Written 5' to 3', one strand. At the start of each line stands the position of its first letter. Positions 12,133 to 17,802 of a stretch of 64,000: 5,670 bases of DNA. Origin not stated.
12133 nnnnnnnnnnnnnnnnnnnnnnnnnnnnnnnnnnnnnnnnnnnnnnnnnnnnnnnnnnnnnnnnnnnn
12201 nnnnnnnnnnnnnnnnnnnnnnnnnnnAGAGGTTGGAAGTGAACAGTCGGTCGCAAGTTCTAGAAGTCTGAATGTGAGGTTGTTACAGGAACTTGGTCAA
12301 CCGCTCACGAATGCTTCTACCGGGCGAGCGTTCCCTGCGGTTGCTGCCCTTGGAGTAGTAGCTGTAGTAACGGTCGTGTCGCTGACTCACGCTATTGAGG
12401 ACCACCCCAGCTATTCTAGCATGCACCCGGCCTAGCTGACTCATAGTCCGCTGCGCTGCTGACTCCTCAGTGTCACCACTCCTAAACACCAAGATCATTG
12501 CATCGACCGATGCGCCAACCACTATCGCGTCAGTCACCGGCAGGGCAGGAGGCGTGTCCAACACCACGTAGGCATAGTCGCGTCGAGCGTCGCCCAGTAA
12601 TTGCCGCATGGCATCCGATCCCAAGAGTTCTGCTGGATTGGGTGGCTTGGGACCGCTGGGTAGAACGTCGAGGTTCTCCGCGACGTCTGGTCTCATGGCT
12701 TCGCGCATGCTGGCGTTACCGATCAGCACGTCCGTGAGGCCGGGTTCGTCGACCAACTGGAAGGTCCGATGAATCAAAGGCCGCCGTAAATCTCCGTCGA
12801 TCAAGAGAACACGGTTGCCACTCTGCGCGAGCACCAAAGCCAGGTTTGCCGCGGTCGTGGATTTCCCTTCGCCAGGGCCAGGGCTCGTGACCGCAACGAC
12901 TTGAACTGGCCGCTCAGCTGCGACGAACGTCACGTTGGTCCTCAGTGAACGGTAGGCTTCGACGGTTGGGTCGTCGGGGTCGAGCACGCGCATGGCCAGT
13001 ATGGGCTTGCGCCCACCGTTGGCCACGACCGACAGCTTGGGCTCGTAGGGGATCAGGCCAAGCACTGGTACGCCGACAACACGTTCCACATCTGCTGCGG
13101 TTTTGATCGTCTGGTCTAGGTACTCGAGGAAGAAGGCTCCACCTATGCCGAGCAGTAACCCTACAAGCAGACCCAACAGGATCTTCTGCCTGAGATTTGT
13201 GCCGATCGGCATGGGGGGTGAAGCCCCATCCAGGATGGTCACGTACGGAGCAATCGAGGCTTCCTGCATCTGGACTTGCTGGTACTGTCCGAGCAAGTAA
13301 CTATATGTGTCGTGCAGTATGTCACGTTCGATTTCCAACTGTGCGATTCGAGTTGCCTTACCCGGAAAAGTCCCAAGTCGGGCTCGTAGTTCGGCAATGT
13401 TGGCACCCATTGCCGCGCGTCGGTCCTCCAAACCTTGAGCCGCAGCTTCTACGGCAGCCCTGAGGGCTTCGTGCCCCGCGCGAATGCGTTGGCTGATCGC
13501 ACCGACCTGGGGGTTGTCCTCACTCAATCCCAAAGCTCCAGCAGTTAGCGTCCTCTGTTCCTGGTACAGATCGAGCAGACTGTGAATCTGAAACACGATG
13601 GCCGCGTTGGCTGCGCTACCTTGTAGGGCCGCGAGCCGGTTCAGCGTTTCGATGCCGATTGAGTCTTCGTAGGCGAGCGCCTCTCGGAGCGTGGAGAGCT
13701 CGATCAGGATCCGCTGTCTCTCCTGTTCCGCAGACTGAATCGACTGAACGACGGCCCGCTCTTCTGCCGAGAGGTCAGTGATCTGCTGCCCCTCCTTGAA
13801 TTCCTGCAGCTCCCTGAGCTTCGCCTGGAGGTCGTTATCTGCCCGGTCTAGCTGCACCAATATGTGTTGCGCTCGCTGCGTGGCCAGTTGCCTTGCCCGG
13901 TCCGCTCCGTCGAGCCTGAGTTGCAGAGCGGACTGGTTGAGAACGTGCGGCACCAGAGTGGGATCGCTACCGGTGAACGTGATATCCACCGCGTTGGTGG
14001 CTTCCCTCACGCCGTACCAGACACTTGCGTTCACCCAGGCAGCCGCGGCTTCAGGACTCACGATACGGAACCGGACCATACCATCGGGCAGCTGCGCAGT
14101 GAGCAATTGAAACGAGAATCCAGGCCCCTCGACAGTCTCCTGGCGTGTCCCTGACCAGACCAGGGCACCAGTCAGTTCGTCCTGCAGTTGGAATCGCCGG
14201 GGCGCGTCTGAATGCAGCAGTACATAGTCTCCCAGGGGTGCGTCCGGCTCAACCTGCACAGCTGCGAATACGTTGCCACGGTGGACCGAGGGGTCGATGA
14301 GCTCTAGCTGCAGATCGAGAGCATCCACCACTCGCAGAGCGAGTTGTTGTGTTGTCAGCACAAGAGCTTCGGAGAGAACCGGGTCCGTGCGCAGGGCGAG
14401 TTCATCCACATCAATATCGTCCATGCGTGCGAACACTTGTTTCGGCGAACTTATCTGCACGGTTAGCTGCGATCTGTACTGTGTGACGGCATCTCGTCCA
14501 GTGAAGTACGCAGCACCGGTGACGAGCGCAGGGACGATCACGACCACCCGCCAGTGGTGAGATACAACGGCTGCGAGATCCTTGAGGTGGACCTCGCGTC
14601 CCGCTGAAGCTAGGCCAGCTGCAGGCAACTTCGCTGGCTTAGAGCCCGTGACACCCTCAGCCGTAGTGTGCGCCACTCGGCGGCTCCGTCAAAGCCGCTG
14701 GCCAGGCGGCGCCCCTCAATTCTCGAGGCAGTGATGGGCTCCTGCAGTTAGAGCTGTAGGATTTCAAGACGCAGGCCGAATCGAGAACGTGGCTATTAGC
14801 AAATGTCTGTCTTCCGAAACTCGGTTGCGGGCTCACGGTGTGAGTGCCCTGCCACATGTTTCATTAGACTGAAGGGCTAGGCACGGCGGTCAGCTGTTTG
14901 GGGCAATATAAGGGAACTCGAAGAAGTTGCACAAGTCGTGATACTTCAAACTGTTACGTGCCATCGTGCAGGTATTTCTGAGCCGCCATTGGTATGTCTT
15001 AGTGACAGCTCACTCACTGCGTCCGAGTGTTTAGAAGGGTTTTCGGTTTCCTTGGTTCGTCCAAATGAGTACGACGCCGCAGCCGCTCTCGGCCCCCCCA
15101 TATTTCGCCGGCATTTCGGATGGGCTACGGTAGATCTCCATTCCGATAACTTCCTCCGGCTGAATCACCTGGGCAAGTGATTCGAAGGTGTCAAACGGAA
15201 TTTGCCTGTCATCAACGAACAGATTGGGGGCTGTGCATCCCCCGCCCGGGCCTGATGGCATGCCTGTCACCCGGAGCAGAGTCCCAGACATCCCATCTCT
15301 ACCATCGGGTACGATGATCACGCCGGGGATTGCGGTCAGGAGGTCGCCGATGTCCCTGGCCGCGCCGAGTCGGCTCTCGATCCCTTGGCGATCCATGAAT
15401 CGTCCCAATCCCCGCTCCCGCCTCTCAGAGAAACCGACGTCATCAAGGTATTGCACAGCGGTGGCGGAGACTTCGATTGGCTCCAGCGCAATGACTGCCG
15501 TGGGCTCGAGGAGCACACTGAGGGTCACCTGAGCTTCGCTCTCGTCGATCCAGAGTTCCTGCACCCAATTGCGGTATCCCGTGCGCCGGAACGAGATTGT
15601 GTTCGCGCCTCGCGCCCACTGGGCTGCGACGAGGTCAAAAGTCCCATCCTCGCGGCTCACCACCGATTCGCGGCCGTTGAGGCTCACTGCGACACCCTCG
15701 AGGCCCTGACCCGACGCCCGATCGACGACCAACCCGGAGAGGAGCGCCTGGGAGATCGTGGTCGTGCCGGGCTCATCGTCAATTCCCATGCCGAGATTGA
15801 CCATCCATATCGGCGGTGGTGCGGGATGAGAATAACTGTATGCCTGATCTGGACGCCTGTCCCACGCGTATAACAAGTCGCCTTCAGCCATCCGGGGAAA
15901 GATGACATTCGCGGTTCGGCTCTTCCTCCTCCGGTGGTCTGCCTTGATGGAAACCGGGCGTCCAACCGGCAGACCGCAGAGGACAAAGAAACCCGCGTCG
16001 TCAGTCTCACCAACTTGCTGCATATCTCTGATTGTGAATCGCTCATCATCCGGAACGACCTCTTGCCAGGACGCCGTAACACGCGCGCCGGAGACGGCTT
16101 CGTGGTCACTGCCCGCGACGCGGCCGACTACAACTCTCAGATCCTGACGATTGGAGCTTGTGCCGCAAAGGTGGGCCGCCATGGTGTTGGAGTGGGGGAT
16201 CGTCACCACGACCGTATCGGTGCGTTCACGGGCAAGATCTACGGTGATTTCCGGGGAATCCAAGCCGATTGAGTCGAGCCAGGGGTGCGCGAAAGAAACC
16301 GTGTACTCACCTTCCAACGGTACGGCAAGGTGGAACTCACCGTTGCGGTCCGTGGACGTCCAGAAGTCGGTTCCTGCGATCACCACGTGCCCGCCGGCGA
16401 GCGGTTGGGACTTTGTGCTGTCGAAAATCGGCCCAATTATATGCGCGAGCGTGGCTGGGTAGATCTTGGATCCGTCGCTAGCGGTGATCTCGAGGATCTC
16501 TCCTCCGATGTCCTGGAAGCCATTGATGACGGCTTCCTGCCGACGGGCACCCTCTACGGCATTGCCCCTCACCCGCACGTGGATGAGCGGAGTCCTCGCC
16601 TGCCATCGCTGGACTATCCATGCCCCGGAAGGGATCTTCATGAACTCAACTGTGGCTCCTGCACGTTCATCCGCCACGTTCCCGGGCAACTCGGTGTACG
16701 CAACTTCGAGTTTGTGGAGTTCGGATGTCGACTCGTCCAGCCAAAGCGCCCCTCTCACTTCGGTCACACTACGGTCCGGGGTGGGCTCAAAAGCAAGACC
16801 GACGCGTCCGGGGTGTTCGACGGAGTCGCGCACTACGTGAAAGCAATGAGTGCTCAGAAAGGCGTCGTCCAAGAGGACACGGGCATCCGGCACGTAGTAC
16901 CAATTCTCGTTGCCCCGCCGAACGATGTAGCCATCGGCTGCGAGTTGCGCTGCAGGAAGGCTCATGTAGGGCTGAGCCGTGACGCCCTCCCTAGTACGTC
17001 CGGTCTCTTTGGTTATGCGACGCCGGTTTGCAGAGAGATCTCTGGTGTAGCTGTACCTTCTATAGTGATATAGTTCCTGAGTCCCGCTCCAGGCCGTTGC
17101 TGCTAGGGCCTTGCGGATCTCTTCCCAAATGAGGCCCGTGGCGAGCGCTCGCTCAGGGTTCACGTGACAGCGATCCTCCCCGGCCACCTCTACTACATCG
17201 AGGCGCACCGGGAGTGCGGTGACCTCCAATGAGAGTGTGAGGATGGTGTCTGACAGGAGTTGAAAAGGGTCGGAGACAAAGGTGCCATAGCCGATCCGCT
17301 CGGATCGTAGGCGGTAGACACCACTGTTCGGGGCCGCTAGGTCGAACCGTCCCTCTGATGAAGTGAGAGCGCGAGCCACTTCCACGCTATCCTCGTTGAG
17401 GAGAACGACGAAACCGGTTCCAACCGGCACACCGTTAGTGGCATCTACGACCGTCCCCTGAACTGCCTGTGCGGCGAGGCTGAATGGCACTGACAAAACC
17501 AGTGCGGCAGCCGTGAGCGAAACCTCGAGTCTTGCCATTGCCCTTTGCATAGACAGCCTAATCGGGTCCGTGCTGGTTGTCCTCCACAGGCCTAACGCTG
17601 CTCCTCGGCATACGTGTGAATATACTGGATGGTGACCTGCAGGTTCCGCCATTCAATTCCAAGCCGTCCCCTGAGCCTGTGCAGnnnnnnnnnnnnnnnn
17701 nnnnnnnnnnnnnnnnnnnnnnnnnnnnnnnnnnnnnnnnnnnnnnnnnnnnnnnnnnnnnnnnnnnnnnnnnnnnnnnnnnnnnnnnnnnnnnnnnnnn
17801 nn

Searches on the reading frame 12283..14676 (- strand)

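Call 13: search_protein_families(library=pfam, proteins=[window:12283-14676:-], max_evalue=0.0001)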
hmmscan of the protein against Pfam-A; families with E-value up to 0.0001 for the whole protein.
window:12283-14676:- (797 aa): 4 families
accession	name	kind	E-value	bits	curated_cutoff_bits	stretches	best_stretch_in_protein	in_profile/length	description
PF13614.12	AAA_31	-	1.4e-14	54.9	27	1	592-728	2-144/177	AAA domain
PF01656.29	CbiA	-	8.1e-13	48.9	25.4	1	594-773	1-95/125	CobQ/CobB/MinD/ParA nucleotide binding domain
PF10609.15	ParA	-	5.7e-11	42.7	27.1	1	592-762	4-174/246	NUBPL iron-transfer P-loop NTPase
PF02706.20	Wzz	-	4.4e-05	24.1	25.5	1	28-119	2-90/91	Chain length determinant protein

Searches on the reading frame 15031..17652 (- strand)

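Call 67: search_protein_families(library=pfam, proteins=[window:15031-17652:-], max_evalue=0.0001)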
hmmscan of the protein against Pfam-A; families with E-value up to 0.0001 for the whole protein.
window:15031-17652:- (873 aa): 4 families
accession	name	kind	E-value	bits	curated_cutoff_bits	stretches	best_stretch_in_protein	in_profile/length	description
PF13620.12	CarboxypepD_reg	-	7.2e-29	100.4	32.3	3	64-141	2-78/82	Carboxypeptidase regulatory-like domain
PF13715.12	CarbopepD_reg_2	-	4.4e-20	72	32.2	1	406-484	2-75/88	CarboxypepD_reg-like domain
PF25020.1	TTR_TEN1-4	-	5.3e-09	36.3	27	1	636-710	7-81/86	Teneurin TTR-like domain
PF07715.20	Plug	-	3.4e-05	24.7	23.9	0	754-853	13-101/107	TonB-dependent Receptor Plug Domain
